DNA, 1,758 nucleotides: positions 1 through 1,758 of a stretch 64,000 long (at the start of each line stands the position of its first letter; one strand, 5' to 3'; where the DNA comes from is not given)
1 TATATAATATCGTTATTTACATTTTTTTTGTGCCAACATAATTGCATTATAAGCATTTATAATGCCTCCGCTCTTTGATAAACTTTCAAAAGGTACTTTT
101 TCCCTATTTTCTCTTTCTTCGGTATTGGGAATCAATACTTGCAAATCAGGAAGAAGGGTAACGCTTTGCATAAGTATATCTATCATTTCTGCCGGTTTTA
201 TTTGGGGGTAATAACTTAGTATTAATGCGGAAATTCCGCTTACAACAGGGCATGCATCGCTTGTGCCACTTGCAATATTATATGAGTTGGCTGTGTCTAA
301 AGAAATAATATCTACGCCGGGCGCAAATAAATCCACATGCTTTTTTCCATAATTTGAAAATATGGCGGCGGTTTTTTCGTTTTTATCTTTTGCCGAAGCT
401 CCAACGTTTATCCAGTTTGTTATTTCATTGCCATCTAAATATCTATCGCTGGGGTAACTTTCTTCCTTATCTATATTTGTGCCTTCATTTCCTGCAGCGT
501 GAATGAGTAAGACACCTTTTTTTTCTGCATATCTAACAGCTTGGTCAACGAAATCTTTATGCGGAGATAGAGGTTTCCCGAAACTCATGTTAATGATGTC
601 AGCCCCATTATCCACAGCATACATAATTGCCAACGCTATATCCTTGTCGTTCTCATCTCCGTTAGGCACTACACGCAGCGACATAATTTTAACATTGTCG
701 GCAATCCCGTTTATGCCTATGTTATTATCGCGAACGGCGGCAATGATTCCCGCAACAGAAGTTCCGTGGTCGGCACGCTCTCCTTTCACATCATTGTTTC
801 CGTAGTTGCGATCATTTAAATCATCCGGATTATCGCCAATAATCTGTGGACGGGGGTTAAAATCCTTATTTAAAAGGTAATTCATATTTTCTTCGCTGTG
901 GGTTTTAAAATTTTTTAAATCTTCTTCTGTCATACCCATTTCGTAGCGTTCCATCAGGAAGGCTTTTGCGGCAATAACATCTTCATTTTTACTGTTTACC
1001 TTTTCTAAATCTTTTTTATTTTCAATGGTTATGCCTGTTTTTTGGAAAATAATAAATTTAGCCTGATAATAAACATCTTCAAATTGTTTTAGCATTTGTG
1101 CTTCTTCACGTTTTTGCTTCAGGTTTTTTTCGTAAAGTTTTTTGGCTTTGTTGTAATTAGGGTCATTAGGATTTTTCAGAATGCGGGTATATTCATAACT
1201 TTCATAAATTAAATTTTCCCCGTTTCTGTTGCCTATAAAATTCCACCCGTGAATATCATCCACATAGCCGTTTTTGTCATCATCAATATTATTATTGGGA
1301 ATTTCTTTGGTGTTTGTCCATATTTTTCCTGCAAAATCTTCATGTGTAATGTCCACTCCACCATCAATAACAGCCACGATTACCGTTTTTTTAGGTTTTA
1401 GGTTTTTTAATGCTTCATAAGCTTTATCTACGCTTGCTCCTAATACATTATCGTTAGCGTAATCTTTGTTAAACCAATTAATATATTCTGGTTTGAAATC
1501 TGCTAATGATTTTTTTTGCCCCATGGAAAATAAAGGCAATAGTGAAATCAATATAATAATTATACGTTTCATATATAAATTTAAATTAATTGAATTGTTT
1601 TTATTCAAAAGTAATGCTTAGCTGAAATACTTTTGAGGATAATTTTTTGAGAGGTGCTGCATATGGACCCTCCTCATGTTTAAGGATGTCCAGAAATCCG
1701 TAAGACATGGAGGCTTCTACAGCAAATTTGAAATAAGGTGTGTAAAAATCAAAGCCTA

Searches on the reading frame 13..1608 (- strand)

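Call 62: search_protein_families(library=pfam, proteins=[window:13-1608:-], max_evalue=0.000001)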
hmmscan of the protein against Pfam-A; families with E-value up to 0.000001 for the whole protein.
window:13-1608:- (531 aa): 1 family
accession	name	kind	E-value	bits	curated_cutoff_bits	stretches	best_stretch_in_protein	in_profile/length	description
PF00082.27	Peptidase_S8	-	3e-50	171.6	21.8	1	74-484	2-274/288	Subtilase family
